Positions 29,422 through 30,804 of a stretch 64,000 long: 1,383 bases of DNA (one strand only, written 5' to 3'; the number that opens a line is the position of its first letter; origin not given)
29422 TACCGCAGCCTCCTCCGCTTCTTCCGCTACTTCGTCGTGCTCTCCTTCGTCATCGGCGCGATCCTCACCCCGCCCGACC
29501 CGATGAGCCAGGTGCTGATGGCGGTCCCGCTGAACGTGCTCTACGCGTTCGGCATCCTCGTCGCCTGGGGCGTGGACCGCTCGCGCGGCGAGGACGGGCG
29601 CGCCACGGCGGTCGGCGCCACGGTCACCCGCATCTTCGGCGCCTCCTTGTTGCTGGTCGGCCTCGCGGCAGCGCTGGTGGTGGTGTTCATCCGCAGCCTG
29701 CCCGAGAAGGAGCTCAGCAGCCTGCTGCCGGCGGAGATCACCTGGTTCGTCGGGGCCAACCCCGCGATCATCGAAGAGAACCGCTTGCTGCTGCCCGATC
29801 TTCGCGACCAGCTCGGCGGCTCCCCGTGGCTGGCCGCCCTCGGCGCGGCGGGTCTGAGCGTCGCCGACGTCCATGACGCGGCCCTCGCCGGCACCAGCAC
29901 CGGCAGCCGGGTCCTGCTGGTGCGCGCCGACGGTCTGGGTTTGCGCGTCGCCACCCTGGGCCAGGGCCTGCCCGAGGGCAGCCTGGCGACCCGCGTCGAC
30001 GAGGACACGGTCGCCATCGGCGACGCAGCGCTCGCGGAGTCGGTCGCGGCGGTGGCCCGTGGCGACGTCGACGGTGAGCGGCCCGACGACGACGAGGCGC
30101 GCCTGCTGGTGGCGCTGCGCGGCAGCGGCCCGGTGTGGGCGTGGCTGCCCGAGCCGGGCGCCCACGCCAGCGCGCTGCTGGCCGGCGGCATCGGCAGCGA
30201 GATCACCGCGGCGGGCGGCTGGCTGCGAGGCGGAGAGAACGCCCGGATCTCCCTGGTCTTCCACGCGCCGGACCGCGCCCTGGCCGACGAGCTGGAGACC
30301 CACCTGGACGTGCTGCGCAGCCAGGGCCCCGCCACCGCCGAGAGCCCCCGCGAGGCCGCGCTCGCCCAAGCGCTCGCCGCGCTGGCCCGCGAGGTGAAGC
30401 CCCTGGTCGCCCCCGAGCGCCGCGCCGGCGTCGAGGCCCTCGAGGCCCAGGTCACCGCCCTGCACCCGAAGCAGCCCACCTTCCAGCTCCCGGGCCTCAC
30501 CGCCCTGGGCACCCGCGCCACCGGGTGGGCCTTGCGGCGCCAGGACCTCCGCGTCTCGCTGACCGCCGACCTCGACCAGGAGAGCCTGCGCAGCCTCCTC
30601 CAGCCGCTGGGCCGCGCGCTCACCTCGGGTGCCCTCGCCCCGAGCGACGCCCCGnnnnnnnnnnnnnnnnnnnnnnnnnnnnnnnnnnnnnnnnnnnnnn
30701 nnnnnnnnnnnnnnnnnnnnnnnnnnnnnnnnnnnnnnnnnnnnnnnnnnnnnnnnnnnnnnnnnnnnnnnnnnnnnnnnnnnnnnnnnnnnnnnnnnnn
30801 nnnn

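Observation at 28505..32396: tatB, tatC (with ~350-aa C-terminal extension) and cstA are chained by GTGA start/stop overlaps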

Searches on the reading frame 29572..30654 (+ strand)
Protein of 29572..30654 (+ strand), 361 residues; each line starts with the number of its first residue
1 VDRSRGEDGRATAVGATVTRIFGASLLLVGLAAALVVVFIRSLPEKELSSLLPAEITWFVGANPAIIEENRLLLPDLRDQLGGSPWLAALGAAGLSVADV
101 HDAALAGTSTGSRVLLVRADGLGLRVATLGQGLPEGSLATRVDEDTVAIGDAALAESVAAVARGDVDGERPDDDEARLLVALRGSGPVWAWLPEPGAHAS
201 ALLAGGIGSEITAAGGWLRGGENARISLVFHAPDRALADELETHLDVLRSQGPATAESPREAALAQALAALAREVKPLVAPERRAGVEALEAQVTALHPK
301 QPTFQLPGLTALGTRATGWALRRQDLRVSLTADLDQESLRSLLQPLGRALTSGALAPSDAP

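Call 8: find_homologous_proteins(query=window:29572-30654:+, max_evalue=0.001)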
Query window:29572-30654:+ (361 aa): 7 proteins with E <= 0.001 among 8000 candidates.
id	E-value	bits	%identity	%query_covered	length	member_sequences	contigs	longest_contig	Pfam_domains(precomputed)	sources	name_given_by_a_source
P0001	4.7e-218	741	100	100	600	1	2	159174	PF00902.24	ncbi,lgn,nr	ncbi:MAG: twin-arginine translocase subunit TatC [Deltaproteobacteria bacterium]|nr:twin-arginine tr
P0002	8.7e-156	536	74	97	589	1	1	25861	PF00902.24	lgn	-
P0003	1.6e-155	536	75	97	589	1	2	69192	PF00902.24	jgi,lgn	jgi:sec-independent protein translocase protein TatC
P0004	5.1e-152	524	72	98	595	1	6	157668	PF00902.24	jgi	jgi:sec-independent protein translocase protein TatC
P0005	5.1e-152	524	72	98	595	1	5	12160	PF00902.24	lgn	-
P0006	7.0e-149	514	72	93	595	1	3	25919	PF00902.24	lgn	-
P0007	3.5e-140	485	69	97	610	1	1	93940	PF00902.24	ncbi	ncbi:MAG: twin-arginine translocase subunit TatC [Myxococcota bacterium]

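Call 14: find_encoding_contigs(protein=P0007, flank=6000, max_places=2)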
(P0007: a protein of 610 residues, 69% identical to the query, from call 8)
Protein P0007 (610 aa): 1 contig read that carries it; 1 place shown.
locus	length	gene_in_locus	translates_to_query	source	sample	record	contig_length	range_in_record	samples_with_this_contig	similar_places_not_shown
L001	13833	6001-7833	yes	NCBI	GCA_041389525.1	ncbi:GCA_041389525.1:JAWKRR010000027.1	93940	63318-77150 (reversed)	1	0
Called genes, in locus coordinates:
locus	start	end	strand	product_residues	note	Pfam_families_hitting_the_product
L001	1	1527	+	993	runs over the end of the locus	PF27464:PlsB_N (weak), PF01553:Acyltransferase, PF19277:GPAT_C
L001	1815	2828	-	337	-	PF01073:3Beta_HSD, PF01370:Epimerase, PF04321:RmlD_sub_bind, PF13460:NAD_binding_10, PF16363:GDP_Man_Dehyd, PF02719:Polysacc_synt_2 (weak), PF07993:NAD_binding_4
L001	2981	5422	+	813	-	PF17092:PCB_OB (faint), PF00912:Transgly, PF00905:Transpeptidase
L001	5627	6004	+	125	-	PF02416:TatA_B_E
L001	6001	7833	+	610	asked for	PF00902:TatC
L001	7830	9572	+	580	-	PF02554:CstA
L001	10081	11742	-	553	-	PF01642:MM_CoA_mutase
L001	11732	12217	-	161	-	PF25973:BSH_CzcB (faint), PF00364:Biotin_lipoyl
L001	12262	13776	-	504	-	PF00289:Biotin_carb_N, PF02222:ATP-grasp, PF02786:CPSase_L_D2, PF07478:Dala_Dala_lig_C, PF02785:Biotin_carb_C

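Call 15: find_encoding_contigs(protein=P0004, flank=6000, max_places=2)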
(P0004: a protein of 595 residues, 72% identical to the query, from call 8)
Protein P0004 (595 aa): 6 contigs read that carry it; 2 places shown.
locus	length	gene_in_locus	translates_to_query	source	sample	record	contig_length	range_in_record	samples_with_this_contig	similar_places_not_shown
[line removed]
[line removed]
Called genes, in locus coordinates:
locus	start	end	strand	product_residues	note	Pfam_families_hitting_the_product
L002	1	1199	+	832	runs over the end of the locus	PF17092:PCB_OB (faint), PF00912:Transgly, PF00905:Transpeptidase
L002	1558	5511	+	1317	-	PF12969:DUF3857, PF01841:Transglut_core (weak), PF13414:TPR_11 (faint)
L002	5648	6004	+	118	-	PF02416:TatA_B_E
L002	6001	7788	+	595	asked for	PF00902:TatC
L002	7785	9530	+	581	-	PF02554:CstA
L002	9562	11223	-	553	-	PF01642:MM_CoA_mutase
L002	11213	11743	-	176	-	PF00364:Biotin_lipoyl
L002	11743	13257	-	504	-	PF00289:Biotin_carb_N, PF02222:ATP-grasp, PF02786:CPSase_L_D2, PF07478:Dala_Dala_lig_C, PF02785:Biotin_carb_C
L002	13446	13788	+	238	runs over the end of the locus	PF03006:HlyIII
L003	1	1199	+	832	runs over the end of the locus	PF17092:PCB_OB (faint), PF00912:Transgly, PF00905:Transpeptidase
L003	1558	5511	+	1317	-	PF12969:DUF3857, PF01841:Transglut_core (weak), PF13414:TPR_11 (faint)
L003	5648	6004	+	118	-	PF02416:TatA_B_E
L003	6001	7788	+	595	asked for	PF00902:TatC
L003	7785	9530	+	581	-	PF02554:CstA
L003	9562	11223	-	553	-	PF01642:MM_CoA_mutase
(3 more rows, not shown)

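Call 16: find_encoding_contigs(protein=P0003, flank=6000, max_places=2)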
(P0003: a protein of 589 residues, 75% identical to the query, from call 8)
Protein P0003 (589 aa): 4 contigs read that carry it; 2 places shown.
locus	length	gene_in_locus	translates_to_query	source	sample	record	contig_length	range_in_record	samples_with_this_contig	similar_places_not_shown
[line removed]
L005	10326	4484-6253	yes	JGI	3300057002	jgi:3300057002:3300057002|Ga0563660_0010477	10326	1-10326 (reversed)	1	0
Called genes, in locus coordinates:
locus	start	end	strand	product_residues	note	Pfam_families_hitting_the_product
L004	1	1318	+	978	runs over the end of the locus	PF27464:PlsB_N (weak), PF01553:Acyltransferase, PF19277:GPAT_C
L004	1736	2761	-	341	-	PF01073:3Beta_HSD, PF01370:Epimerase, PF04321:RmlD_sub_bind, PF16363:GDP_Man_Dehyd, PF13460:NAD_binding_10, PF02719:Polysacc_synt_2 (weak), PF07993:NAD_binding_4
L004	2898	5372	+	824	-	PF00912:Transgly, PF00905:Transpeptidase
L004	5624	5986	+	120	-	PF02416:TatA_B_E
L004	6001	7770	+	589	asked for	PF00902:TatC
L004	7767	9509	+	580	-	PF02554:CstA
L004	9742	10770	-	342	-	PF01642:MM_CoA_mutase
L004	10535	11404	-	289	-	PF01642:MM_CoA_mutase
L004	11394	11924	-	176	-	PF00364:Biotin_lipoyl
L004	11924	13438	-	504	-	PF00289:Biotin_carb_N, PF02222:ATP-grasp, PF02786:CPSase_L_D2, PF07478:Dala_Dala_lig_C, PF02785:Biotin_carb_C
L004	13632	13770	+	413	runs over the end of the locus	?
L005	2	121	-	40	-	?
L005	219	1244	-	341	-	PF01073:3Beta_HSD, PF01370:Epimerase, PF04321:RmlD_sub_bind, PF16363:GDP_Man_Dehyd, PF13460:NAD_binding_10, PF02719:Polysacc_synt_2 (weak), PF07993:NAD_binding_4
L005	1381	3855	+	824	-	PF00912:Transgly, PF00905:Transpeptidase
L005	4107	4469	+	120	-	PF02416:TatA_B_E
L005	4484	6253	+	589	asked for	PF00902:TatC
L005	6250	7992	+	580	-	PF02554:CstA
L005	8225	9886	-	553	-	PF01642:MM_CoA_mutase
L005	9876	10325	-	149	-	?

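Call 20: predict_structure(alignment_id=A1)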
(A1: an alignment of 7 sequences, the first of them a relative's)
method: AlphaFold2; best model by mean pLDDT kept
length: 600 residues; sequences in the alignment: 7
mean_pLDDT: 39.0   pTM: 0.20
mean pLDDT of the five models: 39.0, 38.8, 37.0, 35.7, 35.3
residues with pLDDT >= 90: 0; 70-90: 5; 50-70: 62; < 50: 533
segments of 3 or more residues with pLDDT < 50: 1-194, 196-237, 257-474, 484-503, 536-578, 591-600
pLDDT, mean of each block of 10 residues (from residue 1): 38 37 34 31 36 38 34 34 34 37 40 41 40 38 36 31 38 46 43 47 40 36 42 47 54 51 46 41 37 26 24 34 41 36 38 39 37 29 35 45 35 31 28 31 38 30 35 48 45 36 51 63 69 49 29 26 30 41 53 38
secondary structure, 60 per line:
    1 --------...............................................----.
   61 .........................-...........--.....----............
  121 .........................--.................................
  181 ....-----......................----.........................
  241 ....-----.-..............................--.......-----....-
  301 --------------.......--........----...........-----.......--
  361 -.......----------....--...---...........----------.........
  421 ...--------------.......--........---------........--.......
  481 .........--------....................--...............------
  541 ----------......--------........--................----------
elements in order: H9-55 H60-85 H87-97 H100-104 H109-145 H148-184 H190-211 H216-243 H252-281 H284-290 H296-299 H315-321 H324-331 E339-346 E352-358 E362-368 E379-382 E385-387 H391-401 H412-423 H438-444 H447-454 E464-471 H474-489 H498-517 H520-534 E551-556 E565-572 H575-590

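Call 21: search_protein_representatives(alignment_id=A2)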
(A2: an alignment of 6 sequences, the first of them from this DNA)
Query: 6 sequences, 351 profile positions. Proteins with E-value up to 0.001 (for the whole library): 20; up to 1e-10: 16; up to 1e-30: 9. The best 20 are listed.
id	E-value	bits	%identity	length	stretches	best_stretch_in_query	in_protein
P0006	2.1e-202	687.8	-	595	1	1-351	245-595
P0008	2.1e-64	234.0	-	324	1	17-344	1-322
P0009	3.2e-64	233.4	-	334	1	15-345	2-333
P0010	3.8e-57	210.1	-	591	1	3-342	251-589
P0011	4.4e-54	200.0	-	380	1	2-338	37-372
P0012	4.1e-46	173.8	-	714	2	134-340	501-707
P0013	6.8e-44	166.5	-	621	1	8-337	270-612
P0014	1.8e-35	138.8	-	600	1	20-343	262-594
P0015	3.8e-31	124.6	-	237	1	113-343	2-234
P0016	1.4e-30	122.7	-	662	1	13-340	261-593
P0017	9.4e-27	110.1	-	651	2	125-342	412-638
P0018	2.8e-21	92.1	-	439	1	8-339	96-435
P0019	4.3e-16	75.1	-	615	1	15-345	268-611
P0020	4.5e-15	71.7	-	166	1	154-287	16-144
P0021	5.8e-13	64.8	-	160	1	184-345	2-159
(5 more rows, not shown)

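Call 26: search_protein_families(library=pfam, alignment_id=A3, max_evalue=1)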
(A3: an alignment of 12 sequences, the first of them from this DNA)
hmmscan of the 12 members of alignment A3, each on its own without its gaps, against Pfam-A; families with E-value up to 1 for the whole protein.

A. member 1, seq(356 aa): 1 family
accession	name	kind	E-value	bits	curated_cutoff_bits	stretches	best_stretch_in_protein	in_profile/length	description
PF11659.14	DUF3261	-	0.28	11.5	22.3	0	95-137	25-66/137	Protein of unknown function (DUF3261)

B. families by the number of members that match (of 12 scanned): 10 families
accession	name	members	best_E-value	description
PF19291.4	TREH_N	1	0.0038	Trehalase-like, N-terminal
PF08340.16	YicC-like_C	1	0.023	Endoribonuclease YicC-like, C-terminal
PF11740.13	KfrA_N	1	0.063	Plasmid replication region DNA-binding N-term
PF14016.12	DUF4232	1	0.096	Domain of unknown function (DUF4232)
PF21434.3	TerS_N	1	0.12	Phage G20C small terminase, N-terminal domain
PF12385.14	Peptidase_C70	1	0.16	Papain-like cysteine protease AvrRpt2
PF11659.14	DUF3261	1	0.28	Protein of unknown function (DUF3261)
PF25213.1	HVO_A0261_N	1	0.29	HVO_A0261 N-terminal domain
PF20082.4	DUF6476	1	0.47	Family of unknown function (DUF6476)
PF21833.1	DUF6893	1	0.56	Family of unknown function (DUF6893)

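Call 27: search_solved_structures(query=A3, max_evalue=10)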
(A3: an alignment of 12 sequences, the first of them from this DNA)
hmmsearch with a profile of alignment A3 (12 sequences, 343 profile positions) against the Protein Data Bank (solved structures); distinct sequences matched with E-value up to 10: 8.
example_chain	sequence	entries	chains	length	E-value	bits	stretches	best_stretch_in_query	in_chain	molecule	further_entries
2lse_A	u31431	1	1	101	0.22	13.7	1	251-292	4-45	Four Helix Bundle Protein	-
2o98_P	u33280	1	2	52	0.35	13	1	259-290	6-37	Plasma membrane H+ ATPase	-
8eh2_A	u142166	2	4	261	0.46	12.6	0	182-236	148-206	SDR family oxidoreductase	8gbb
3a7a_B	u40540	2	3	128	0.92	11.7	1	187-226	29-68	Glycine cleavage system H protein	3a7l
6ydw_BC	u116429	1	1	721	1.3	11.2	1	264-339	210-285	Elongation factor G, mitochondrial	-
6ydp_BC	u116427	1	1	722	1.3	11.2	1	264-339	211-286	Elongation factor G, mitochondrial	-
6vlz_v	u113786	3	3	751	1.4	11.1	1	264-339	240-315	Elongation factor G, mitochondrial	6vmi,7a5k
2iml_A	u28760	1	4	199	1.4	11.1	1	207-290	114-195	Hypothetical protein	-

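Call 30: find_related_loci(query=A4, collection=genome_contigs, flank=6000)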
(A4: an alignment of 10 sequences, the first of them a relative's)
Query A4 (600 aa) in genome_contigs; peptide patterns used: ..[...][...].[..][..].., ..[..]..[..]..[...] (x = any residue, [..] = any of these).
419 stretches matched a pattern; 386 encode a relative of the query (tblastn E <= 1e-3); the best 80 are kept; 80 distinct loci.
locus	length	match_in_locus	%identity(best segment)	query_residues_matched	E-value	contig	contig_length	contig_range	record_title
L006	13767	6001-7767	78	2-590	0e+0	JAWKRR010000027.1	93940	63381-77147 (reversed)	MAG: Myxococcota bacterium isolate BC1.85 BC1.85.fa-27, whole genome shotgun sequence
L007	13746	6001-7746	58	6-585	0e+0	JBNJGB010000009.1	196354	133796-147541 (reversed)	MAG: Myxococcota bacterium isolate Y22_60dBSe2.bin.152 NODE_34_length_196354_cov_18.887432, whole genome shotgun sequenc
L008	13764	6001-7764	49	1-585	2e-170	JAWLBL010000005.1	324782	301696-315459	MAG: Myxococcota bacterium isolate 15dZY3.bin.102 NODE_53_length_324782_cov_84.763129, whole genome shotgun sequence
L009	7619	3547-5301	45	6-578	6e-152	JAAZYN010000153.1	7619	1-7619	MAG: Myxococcales bacterium isolate bin59p NODE_153_length_7619_cov_3.579720, whole genome shotgun sequence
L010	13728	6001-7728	47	1-585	4e-146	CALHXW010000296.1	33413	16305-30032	MAG: uncultured bacterium isolate R4_Bin_Bin_91_sub_1 genome assembly, contig: c_000001830022, whole genome shotgun sequ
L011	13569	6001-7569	45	7-541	6e-135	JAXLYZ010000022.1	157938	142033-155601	MAG: Myxococcota bacterium isolate STL-MYX26 C4.62.fa-22, whole genome shotgun sequence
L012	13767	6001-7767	44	6-588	3e-134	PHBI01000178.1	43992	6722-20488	MAG: Deltaproteobacteria bacterium HGW-Deltaproteobacteria-14 08E140C01_z5_2013_Ig3399_v2_scaffold_3229, whole genome sh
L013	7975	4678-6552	45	1-574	5e-130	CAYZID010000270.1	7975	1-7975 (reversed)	MAG TPA_asm: uncultured Myxococcales bacterium isolate binchicken_co64_124 genome assembly, contig: NODE_6473_length_797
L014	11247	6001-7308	40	5-453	2e-86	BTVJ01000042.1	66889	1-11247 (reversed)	MAG: Myxococcales bacterium AMX-MBFR-64 DNA, sequence042, whole genome shotgun sequence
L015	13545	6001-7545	34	1-511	3e-73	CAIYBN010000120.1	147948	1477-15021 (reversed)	MAG: uncultured Myxococcales bacterium isolate MJ-time_bin-1663 genome assembly, contig: bin-1663:120/149, whole genome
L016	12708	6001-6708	39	7-244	2e-49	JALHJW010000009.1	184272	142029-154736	MAG: Desulfovibrio sp. isolate 8-LJY_028 scaffold_31, whole genome shotgun sequence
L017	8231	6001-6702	41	11-247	9e-49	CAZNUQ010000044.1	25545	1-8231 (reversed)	MAG TPA_asm: uncultured Desulfovibrio sp. isolate binchicken_co22_210 genome assembly, contig: NODE_2037_length_25545_co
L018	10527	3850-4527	41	7-237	9e-49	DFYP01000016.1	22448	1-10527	MAG TPA_asm: Desulfovibrio sp. UBA4079 UBA4079_contig_24445, whole genome shotgun sequence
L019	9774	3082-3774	41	11-244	1e-48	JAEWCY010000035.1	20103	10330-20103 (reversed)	MAG: Proteobacteria bacterium isolate OH_PBB_71 k127_1436695, whole genome shotgun sequence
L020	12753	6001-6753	40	2-254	1e-48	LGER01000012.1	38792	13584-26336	MAG: Desulfonauticus sp. 38_4375 PW_scaffold_55, whole genome shotgun sequence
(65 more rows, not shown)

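Call 32: predict_structure(alignment_id=A3)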
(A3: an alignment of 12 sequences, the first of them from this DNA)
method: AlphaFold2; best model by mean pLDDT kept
length: 356 residues; sequences in the alignment: 12
mean_pLDDT: 82.8   pTM: 0.72
mean pLDDT of the five models: 82.8, 79.5, 78.1, 77.5, 76.7
residues with pLDDT >= 90: 127; 70-90: 168; 50-70: 53; < 50: 8
segments of 3 or more residues with pLDDT < 50: 295-297, 354-356
pLDDT, mean of each block of 10 residues (from residue 1): 61 78 87 69 89 92 87 82 90 92 89 94 89 91 93 93 85 90 89 69 85 89 93 91 72 62 83 87 85 57 67 87 91 85 71 50
secondary structure, 60 per line:
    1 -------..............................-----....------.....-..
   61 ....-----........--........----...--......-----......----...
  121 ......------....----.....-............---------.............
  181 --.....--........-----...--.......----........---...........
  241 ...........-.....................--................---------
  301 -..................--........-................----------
elements in order: H8-37 H43-46 E53-57 H59-64 H70-77 H80-87 E97-102 E108-113 H118-126 E133-136 E141-145 H147-158 H168-180 E183-187 H190-197 E208-214 E219-226 H230-251 H253-273 H276-291 H302-310 E311-319 E322-329 H331-346

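Call 44: fold_search(model_id=the predicted structure, library=pdb)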
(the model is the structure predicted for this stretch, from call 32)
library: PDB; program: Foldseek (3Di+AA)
matches with E <= 10: 394; with E <= 0.001: 0
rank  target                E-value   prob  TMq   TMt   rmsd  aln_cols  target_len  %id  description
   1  8db1_C                1.9e-02  0.14  0.14  0.14  18.3       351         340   12  Crystal structure of native DMATS1 prenyltransferase (released 2022-09-28)
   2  5l39_C                4.8e-02  0.09  0.11  0.16  20.5       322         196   11  The structure of the fused permuted hexameric shell protein MSM0275 from the RMM microcompartment (released 2016-12-14)
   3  4yzj                  5.8e-02  0.14  0.15  0.16  17.3       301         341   13  Crystal structure of selnomethionin-labeled indole prenyltransferase TleC (released 2016-03-16)
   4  8db1_D                6.5e-02  0.09  0.10  0.11  17.8       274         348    8  Crystal structure of native DMATS1 prenyltransferase (released 2022-09-28)
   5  4yzl                  6.9e-02  0.07  0.12  0.12  17.1       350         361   11  Crystal structure of the indole prenyltransferase TleC complexed with indolactam V and DMSPP (released 2016-03-16)
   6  8day_B                8.2e-02  0.06  0.10  0.10  17.2       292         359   13  Crystal Structure of DMATS1 prenyltransferase in complex with L-Tyr and DMSPP (released 2022-09-28)
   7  5l39_F                8.7e-02  0.12  0.14  0.19  19.8       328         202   10  The structure of the fused permuted hexameric shell protein MSM0275 from the RMM microcompartment (released 2016-12-14)
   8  4yzk                  8.7e-02  0.11  0.15  0.15  17.4       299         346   12  Crystal structure of the indole prenyltransferase TleC apo structure (released 2016-03-16)
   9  5lmx_A                9.2e-02  0.47  0.18  0.05  16.7       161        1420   10  Monomeric RNA polymerase I at 4.9 A resolution (released 2017-03-22)
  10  5tty                  9.2e-02  0.07  0.14  0.16  16.6       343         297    6  PagF prenyltransferase (released 2016-11-30)
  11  7xvj_B                1.0e-01  0.08  0.13  0.12  19.2       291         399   10  Crystal structure of CdpNPT in complex with harmol (released 2023-04-05)
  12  8db1_B                1.0e-01  0.08  0.15  0.15  17.3       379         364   11  Crystal structure of native DMATS1 prenyltransferase (released 2022-09-28)
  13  7y3v_B                1.2e-01  0.08  0.13  0.12  19.3       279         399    9  Crystal structure of CdpNPT in complex with harmane (released 2023-04-05)
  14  7xvj_A                1.2e-01  0.08  0.13  0.12  19.4       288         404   11  Crystal structure of CdpNPT in complex with harmol (released 2023-04-05)
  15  6zrx_BBB              1.2e-01  0.07  0.15  0.15  18.3       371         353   12  Crystal structure of 6-dimethylallyltryptophan synthase from Micromonospora olivasterospora in complex with DMASPP a (released 2020-12-09)
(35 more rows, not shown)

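Call 50: find_encoding_contigs(protein=P0009, flank=5000, max_places=3)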
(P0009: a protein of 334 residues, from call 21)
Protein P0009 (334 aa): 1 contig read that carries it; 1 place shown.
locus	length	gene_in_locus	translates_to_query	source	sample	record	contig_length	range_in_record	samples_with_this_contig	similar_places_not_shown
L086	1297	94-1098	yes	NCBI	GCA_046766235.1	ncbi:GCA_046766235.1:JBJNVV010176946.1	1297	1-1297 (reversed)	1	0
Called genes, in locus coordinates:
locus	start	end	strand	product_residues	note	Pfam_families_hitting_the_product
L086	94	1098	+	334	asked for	-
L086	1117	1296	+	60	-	?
